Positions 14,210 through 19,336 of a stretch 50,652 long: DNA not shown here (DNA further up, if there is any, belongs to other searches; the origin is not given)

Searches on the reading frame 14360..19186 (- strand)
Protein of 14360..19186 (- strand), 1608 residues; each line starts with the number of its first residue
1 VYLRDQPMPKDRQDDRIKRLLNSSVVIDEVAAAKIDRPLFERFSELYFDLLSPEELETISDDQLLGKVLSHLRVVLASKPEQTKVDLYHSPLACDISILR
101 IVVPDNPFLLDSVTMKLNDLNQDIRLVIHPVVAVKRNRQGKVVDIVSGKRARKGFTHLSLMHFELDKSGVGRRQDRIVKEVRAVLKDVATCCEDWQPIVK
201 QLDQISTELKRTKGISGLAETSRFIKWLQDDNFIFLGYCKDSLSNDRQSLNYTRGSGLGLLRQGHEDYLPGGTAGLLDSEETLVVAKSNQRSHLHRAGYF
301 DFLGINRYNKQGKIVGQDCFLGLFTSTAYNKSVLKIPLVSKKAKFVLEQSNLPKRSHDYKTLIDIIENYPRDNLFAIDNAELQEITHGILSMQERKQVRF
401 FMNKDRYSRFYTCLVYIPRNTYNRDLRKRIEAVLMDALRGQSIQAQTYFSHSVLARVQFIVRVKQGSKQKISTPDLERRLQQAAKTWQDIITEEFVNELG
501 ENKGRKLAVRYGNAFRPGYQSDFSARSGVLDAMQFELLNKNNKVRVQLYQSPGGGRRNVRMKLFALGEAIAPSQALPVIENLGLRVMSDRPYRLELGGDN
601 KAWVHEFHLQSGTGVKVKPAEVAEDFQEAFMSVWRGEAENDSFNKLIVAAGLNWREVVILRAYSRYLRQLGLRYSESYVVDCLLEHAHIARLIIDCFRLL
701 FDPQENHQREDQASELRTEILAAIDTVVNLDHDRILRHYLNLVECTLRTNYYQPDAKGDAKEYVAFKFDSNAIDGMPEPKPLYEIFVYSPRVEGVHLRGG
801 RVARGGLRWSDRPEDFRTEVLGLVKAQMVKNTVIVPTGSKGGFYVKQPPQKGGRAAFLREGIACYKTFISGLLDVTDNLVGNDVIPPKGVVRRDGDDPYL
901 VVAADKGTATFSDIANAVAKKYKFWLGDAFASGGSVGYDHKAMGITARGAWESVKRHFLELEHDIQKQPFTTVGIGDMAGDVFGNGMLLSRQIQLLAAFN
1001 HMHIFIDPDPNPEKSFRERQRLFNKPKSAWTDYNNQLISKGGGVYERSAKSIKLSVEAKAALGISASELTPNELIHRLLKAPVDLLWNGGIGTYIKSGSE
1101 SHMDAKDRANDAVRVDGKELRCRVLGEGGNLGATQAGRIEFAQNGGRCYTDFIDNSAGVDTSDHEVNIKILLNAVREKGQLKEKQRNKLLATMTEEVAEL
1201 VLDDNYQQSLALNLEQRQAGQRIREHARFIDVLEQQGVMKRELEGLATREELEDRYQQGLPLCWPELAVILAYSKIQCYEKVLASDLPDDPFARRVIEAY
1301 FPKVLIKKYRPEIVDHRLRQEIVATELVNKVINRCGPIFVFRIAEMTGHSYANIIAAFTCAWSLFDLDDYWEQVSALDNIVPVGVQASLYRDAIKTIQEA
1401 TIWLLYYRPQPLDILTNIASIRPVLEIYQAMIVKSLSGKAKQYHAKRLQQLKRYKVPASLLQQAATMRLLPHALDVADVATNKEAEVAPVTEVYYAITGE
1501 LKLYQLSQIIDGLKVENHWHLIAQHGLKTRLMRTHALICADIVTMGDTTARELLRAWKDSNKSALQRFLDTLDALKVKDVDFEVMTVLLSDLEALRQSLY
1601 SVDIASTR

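Call 65: search_protein_families(library=pfam, proteins=[window:14360-19186:-], max_evalue=0.00001)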
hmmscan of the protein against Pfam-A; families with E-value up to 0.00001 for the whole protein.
window:14360-19186:- (1608 aa): 8 families
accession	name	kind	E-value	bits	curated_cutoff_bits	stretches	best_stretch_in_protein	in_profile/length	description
PF05088.18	Bac_GDH_CD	-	6.1e-266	883.1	22.8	1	720-1214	2-496/497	Bacterial NAD-glutamate dehydrogenase, catalytic domain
PF21074.2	GDH_C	-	3e-88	296.7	26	1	1261-1593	3-338/339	Glutamate dehydrogenase, C-terminal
PF21076.3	GDH_ACT2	-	1.7e-28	99.4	22.8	1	399-488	1-90/90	Glutamate dehydrogenase, ACT2 domain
PF21078.2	GDH_HM3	-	1.9e-26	92.4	24.6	1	638-703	1-66/66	Glutamate dehydrogenase, helical motif 3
PF21075.3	GDH_ACT1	-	7e-26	91.2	23.7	1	43-179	1-142/144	Glutamate dehydrogenase, ACT1 domain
PF21073.2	GDH_HM1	-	1.6e-20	73.2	21.2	1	336-395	1-60/60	Glutamate dehydrogenase, helical motif 1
PF21077.3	GDH_ACT3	-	1.6e-17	63.4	22.2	1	544-621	2-79/80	Glutamate dehydrogenase, ACT3 domain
PF21079.2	GDH_HM2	-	3.8e-11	43.2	21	1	496-538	3-45/45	Glutamate dehydrogenase, helical motif 2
